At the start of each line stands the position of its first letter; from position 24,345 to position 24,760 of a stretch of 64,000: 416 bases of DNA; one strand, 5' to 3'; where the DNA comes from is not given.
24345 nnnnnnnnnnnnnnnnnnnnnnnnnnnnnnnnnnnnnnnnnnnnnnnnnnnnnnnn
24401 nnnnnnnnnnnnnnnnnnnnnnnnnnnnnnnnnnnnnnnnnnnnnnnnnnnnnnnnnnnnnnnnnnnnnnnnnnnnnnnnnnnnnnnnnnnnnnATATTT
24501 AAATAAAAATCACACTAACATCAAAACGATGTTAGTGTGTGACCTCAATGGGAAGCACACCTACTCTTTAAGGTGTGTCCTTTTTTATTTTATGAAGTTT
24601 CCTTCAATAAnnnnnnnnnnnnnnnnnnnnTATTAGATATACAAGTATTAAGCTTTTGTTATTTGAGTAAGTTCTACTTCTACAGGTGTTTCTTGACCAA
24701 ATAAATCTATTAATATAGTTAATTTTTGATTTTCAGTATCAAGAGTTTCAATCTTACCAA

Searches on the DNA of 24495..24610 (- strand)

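Call 67: build_rna_model(alignment_id=A2, structure=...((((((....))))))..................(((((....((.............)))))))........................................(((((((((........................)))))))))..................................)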
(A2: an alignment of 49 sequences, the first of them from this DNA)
Model R1 built from alignment A2 (49 sequences, 184 columns); structure: as given.
model positions 123; base pairs 22; branch points 2; effective number of sequences 4.75; information 0.59 bits per position. Calibrated on 0.2 Mb of random sequence (short: E-values are rough).
structure used (alignment columns):
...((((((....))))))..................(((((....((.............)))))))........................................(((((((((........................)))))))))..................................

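Call 68: search_with_rna_model(model_id=R1, source=window, max_evalue=10, filters=off, show_alignments=3)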
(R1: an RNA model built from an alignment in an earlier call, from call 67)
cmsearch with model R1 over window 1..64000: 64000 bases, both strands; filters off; matches with E-value up to 10: 31.
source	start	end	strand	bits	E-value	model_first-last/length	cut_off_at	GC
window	24495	24610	-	85.1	3.6e-15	1-123/123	no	0.31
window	40795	40906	-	59.2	6.8e-10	1-123/123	no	0.32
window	12584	12702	-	51.3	2.7e-08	1-123/123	no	0.33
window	24492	24595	+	22.1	0.025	1-123/123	no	0.31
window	31474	31558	-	16.4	0.36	1-123/123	no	0.24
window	55843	55940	-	15.4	0.57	1-123/123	no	0.26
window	29286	29391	-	15.2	0.62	1-123/123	no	0.3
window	61980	62096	-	14.6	0.84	1-123/123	no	0.29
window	30699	30796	+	13.8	1.2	1-123/123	no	0.28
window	12715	12811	+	13.7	1.3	1-123/123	no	0.26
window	40787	40893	+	13.1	1.6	1-123/123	no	0.32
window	24285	24409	+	12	2.8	1-123/123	no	0.28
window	62538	62609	+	11.8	3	1-123/123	no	0.25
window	54366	54450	-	11.4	3.8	1-123/123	no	0.36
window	7361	7496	-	11.3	3.9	1-123/123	no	0.29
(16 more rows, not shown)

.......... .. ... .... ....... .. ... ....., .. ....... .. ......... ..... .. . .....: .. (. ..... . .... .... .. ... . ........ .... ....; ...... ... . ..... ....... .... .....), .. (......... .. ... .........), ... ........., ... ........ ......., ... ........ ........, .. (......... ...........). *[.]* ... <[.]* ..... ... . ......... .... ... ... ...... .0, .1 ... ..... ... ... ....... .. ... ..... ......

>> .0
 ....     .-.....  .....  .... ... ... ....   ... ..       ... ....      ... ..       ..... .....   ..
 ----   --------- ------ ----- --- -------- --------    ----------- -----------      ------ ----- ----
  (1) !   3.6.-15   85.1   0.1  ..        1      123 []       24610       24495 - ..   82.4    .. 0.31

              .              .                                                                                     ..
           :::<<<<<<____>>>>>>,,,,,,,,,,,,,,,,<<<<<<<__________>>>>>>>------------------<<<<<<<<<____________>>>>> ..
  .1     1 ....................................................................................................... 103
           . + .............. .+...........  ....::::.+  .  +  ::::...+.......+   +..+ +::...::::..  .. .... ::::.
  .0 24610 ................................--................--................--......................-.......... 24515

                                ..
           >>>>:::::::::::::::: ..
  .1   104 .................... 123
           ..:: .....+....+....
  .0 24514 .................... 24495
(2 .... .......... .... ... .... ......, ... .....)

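Call 69: search_with_rna_model(model_id=R1, sources=[L001, L002, L003, L004, L005, L006, L007, L008, L009, L010, L011, L012, L013, L014, L015, L016, L017, L018, L019, L020, L021, L022, L023, L024, L025, L026, L027, L028, L029, L030, L031, L032, L033, L034, L035, L036, L037, L038, L039, L040, L041, L042, L043, L044, L045, L046, L047, L048, L049, L050, L051, L052, L053, L054, L055, L056, L057, L058, L059, L060, L061, L062, L063, L064, L065, L066, L067, L068, L069, L070, L071, L072, L073, L074, L075, L076, L077, L078, L079, L080, L081, L082, L083, L084, L085, L086, L087, L088, L089, L090, L091, L092, L093, L094, L095, L096, L097, L098, L099, L100], max_evalue=0.001, make_alignment=true)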
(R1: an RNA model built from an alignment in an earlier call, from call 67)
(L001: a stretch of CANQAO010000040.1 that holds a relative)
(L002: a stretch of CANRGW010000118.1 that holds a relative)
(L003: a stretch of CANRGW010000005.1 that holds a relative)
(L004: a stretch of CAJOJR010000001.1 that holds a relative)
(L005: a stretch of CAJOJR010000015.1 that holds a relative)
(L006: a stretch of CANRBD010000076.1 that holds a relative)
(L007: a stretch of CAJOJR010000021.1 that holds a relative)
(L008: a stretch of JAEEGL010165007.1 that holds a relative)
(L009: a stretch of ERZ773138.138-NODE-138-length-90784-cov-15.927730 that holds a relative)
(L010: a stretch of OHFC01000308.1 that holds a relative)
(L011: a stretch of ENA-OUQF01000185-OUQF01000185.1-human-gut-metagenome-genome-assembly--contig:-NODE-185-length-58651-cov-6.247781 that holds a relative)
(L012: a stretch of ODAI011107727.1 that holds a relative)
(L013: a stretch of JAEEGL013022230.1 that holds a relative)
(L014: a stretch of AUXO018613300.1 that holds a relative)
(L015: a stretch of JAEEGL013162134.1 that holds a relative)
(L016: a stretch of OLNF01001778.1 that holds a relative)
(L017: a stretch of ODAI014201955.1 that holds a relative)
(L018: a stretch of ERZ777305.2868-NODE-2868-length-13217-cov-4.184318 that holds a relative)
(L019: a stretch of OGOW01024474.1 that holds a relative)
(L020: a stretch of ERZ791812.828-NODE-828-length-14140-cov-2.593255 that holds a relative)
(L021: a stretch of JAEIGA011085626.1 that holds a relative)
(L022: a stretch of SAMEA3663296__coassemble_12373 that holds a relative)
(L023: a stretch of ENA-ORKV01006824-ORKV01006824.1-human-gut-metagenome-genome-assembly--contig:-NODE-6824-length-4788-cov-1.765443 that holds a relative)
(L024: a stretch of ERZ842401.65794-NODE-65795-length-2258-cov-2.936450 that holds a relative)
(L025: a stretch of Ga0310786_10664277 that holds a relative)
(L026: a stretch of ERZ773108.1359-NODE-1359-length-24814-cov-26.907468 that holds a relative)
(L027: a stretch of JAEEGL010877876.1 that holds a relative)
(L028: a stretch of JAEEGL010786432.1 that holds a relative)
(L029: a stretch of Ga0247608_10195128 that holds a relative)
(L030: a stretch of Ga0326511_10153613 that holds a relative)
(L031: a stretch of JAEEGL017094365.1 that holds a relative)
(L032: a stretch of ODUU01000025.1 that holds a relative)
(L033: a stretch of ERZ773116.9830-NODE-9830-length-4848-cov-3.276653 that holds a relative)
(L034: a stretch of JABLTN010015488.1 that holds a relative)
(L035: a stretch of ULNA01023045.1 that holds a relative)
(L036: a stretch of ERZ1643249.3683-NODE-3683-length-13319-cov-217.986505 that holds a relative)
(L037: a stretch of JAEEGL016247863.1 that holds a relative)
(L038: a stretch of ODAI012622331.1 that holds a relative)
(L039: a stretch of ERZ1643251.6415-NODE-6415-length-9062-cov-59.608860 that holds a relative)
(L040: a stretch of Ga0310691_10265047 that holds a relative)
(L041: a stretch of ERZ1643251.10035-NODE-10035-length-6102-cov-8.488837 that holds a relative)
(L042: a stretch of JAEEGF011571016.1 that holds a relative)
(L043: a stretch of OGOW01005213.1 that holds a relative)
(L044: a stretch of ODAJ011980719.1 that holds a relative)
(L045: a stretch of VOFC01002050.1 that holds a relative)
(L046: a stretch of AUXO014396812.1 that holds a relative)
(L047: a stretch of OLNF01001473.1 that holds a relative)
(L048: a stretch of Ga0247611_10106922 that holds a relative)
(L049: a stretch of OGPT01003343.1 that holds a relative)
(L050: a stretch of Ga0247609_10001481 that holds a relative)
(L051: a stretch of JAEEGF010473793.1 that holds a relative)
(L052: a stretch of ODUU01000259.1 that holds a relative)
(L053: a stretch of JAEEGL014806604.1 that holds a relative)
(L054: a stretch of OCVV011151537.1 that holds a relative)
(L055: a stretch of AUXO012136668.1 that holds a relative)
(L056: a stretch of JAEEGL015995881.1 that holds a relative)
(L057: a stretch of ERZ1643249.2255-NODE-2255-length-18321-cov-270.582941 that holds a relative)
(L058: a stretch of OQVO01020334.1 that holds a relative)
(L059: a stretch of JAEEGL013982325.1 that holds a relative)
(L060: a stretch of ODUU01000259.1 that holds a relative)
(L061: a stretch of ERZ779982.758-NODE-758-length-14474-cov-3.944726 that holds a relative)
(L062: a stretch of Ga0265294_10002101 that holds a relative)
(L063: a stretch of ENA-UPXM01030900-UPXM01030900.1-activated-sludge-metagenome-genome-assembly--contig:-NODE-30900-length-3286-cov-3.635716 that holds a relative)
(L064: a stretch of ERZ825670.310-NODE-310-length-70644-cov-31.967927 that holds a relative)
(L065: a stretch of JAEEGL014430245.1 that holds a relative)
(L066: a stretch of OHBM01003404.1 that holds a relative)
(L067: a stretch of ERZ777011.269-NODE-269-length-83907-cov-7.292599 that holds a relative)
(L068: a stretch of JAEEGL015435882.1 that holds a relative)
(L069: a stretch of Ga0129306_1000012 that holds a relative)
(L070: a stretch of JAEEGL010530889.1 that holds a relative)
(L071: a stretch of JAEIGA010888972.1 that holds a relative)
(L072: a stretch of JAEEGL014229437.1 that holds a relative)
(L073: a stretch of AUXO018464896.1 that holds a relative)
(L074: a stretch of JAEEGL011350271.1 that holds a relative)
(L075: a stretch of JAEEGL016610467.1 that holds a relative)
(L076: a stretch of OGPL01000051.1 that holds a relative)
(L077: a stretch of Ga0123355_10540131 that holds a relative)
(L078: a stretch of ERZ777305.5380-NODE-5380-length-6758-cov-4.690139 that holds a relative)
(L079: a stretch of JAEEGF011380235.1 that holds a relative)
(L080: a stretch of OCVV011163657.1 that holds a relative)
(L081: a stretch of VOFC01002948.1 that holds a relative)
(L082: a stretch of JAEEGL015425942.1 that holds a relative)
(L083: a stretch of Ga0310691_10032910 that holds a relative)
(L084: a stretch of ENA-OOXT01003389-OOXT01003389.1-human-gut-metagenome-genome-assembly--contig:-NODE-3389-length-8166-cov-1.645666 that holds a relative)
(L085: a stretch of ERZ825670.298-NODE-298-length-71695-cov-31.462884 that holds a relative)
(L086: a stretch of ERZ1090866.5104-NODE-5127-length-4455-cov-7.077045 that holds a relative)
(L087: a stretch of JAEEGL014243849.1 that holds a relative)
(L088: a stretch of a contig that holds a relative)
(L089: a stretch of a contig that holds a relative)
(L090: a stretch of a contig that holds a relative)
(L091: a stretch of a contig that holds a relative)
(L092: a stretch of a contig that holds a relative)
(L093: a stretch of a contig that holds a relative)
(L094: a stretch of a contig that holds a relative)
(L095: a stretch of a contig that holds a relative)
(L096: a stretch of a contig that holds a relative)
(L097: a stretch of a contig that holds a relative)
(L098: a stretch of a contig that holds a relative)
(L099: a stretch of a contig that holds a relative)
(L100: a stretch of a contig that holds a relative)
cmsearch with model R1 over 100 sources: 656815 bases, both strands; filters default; matches with E-value up to 0.001: 123.
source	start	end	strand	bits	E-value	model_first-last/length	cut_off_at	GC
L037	4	129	-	108.8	5.6e-19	1-123/123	no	0.31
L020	4594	4725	+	108.2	7.5e-19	1-123/123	no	0.31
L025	436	552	-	108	8e-19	1-123/123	no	0.3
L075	94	216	+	107.7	9.3e-19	1-123/123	no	0.3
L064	6336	6451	+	106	2.1e-18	1-123/123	no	0.34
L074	2792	2910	+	105.8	2.2e-18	1-123/123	no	0.29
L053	3968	4090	-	104.8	3.7e-18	1-123/123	no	0.32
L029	927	1046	-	104.4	4.4e-18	1-123/123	no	0.32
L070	984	1104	+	104.3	4.5e-18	1-123/123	no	0.3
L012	1118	1238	+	103.9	5.6e-18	1-123/123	no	0.31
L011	14087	14215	-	103.8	5.7e-18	1-123/123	no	0.29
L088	215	340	-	103.8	5.7e-18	1-123/123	no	0.25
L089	2965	3086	-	103.8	5.8e-18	1-123/123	no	0.33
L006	2740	2862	-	102.9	8.9e-18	1-123/123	no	0.3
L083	4743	4868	+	102.7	9.6e-18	1-123/123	no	0.29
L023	1003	1122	-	102.6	1e-17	1-123/123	no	0.27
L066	3485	3604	+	102.6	1e-17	1-123/123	no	0.27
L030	238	359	+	102.6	1e-17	1-123/123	no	0.33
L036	13046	13169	+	102.4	1.1e-17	1-123/123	no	0.28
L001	7855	7974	+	102.4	1.1e-17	1-123/123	no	0.32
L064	2156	2269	+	102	1.4e-17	1-123/123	no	0.34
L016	3251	3378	+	102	1.4e-17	1-123/123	no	0.29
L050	14003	14123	-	101.8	1.5e-17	1-123/123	no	0.3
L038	8966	9089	+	101.8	1.5e-17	1-123/123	no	0.31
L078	6627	6749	-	101.3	1.8e-17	1-123/123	no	0.28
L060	6193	6313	-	100.5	2.8e-17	1-123/123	no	0.29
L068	147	277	+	100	3.4e-17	1-123/123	no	0.29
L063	2547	2668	+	100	3.4e-17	1-123/123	no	0.29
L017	3539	3659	-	99.9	3.6e-17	1-123/123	no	0.28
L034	7901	8029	+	99.9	3.6e-17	1-123/123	no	0.29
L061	14210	14338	-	99.9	3.6e-17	1-123/123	no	0.29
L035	13954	14072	+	99.8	3.7e-17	1-123/123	no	0.3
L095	5368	5494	+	99.6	4.1e-17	1-123/123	no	0.31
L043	7236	7351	-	99.4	4.6e-17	1-123/123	no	0.3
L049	7202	7317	+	99.4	4.6e-17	1-123/123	no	0.3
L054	10226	10348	+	99.4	4.7e-17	1-123/123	no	0.28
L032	8456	8574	+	99.3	4.7e-17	1-123/123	no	0.31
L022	1271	1393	+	99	5.5e-17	1-123/123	no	0.26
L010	6504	6622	-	98.9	5.8e-17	1-123/123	no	0.31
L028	1818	1940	+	98.8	6e-17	1-123/123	no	0.29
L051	749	871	+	98.8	6e-17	1-123/123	no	0.29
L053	3295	3416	-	98.8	6e-17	1-123/123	no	0.32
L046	123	241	+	98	8.9e-17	1-123/123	no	0.3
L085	8445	8563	+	97.7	9.9e-17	1-123/123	no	0.29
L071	1129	1247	+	97.7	1e-16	1-123/123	no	0.32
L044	2566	2688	-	97.1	1.3e-16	1-123/123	no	0.28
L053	3632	3752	-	97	1.4e-16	1-123/123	no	0.31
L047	1860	1980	+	97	1.4e-16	1-123/123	no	0.28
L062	1457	1574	-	95.9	2.4e-16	1-123/123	no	0.31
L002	2987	3116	+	94.2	5.4e-16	1-123/123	no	0.35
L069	950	1071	+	94.1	5.4e-16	1-123/123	no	0.24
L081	4942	5075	+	94.1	5.6e-16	1-123/123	no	0.29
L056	827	941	-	93.6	6.8e-16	1-123/123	no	0.34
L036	7232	7361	+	93.6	6.9e-16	1-123/123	no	0.29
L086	3002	3126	-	93.6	7e-16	1-123/123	no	0.33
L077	545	676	+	93.4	7.7e-16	1-123/123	no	0.31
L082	1013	1135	-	93.3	8e-16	1-123/123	no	0.32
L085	8910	9028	+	91.6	1.7e-15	1-123/123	no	0.31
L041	93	218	-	90.6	2.8e-15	1-123/123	no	0.34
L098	8066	8195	-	90.1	3.6e-15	1-123/123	no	0.29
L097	5976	6108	-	90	3.8e-15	1-123/123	no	0.32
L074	3126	3243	+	89.6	4.6e-15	1-123/123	no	0.3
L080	1513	1634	-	89.4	5e-15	1-123/123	no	0.34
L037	349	465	-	89.4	5e-15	1-123/123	no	0.32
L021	882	1004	+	89.3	5.1e-15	1-123/123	no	0.31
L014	9343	9463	+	88.8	6.4e-15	1-123/123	no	0.35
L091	1392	1513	-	88.8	6.7e-15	1-123/123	no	0.33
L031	140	262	-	88.7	6.8e-15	1-123/123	no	0.35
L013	1124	1236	+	88.7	6.8e-15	1-123/123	no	0.29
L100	2630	2751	+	87.9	9.9e-15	1-123/123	no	0.4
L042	1441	1554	+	87.6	1.1e-14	1-123/123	no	0.29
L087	997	1124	+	87.3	1.4e-14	1-123/123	no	0.25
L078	6110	6241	-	85.7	2.8e-14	1-123/123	no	0.25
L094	10290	10409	+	85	4e-14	1-123/123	no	0.29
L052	8855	8966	-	84.9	4.1e-14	1-123/123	no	0.33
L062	1073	1189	-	84.6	4.8e-14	1-123/123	no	0.33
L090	2849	2976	-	84.6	4.8e-14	1-123/123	no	0.3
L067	2282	2403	+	83.8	6.8e-14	1-123/123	no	0.34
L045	5210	5332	-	83.8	6.8e-14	1-123/123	no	0.33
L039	5745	5853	+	83.6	7.4e-14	1-123/123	no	0.28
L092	2442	2564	-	83.5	7.9e-14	1-123/123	no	0.26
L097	6323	6441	-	82.9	1.1e-13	1-123/123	no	0.31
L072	987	1116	+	82.8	1.1e-13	1-123/123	no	0.33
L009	2039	2160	+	82.1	1.5e-13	1-123/123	no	0.31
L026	2536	2657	+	82.1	1.5e-13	1-123/123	no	0.31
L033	1040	1161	-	82.1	1.5e-13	1-123/123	no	0.31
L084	5194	5315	+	82.1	1.5e-13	1-123/123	no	0.31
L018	12873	13003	+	80.9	2.7e-13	1-123/123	no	0.32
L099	5319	5436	-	80.7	3e-13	1-123/123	no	0.28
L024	15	133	-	79.3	5.7e-13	1-123/123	no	0.3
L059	20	142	-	78.1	1e-12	1-123/123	no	0.34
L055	135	249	-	76.9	1.7e-12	1-123/123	no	0.35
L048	1511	1632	-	76.8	1.8e-12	1-123/123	no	0.31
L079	200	323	-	76.3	2.3e-12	1-123/123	no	0.31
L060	5783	5895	-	76.2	2.4e-12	1-123/123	no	0.32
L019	1736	1811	+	75.2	3.8e-12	1-78/123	3'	0.32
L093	8307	8432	-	74.3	6e-12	1-123/123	no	0.25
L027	5842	5956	+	72.9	1.1e-11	1-123/123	no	0.27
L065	709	829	+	72.8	1.2e-11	1-123/123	no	0.31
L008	3504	3645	+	72.4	1.4e-11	1-123/123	no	0.3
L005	5568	5684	+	71.7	2e-11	1-123/123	no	0.36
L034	7677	7793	+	71.3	2.5e-11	1-123/123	no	0.3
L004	7863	7976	-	68.1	1.1e-10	1-123/123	no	0.3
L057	900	1023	-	67.6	1.4e-10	1-123/123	no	0.25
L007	1090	1199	-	64.1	7e-10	1-123/123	no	0.31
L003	7217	7298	+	62.9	1.2e-09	1-123/123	no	0.33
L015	797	906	+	62.6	1.4e-09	1-123/123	no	0.3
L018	6130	6266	-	62.6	1.4e-09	1-123/123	no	0.3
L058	1034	1116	+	62.3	1.6e-09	1-123/123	no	0.3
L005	6926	7037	+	58.2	1.1e-08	1-123/123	no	0.31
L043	6837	6940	-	57.2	1.8e-08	1-123/123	no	0.33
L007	6255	6368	+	55.8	3.4e-08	1-123/123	no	0.26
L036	7593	7702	+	54.8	5.4e-08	1-123/123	no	0.35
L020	4412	4489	+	45.2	5e-06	1-123/123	no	0.23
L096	1713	1748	+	44.3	7.6e-06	1-36/123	3'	0.25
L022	1641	1714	+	43.2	1.3e-05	1-74/123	3'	0.28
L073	7765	7815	-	42.6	1.7e-05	1-123/123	no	0.24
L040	1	33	-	40.4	4.8e-05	1-33/123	3'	0.24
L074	2808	2921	-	38.7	0.0001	1-123/123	no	0.28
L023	998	1105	+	36.6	0.00028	1-123/123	no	0.25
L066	3502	3609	-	36.6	0.00028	1-123/123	no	0.25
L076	2638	2689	+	35.6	0.00045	1-123/123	no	0.15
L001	7869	7979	-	34.4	0.00079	1-123/123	no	0.31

Alignment A4: 123 matches aligned to the model, 189 columns, each read 5' to 3' on its own strand. Consensus structure (alignment columns), stored with it:
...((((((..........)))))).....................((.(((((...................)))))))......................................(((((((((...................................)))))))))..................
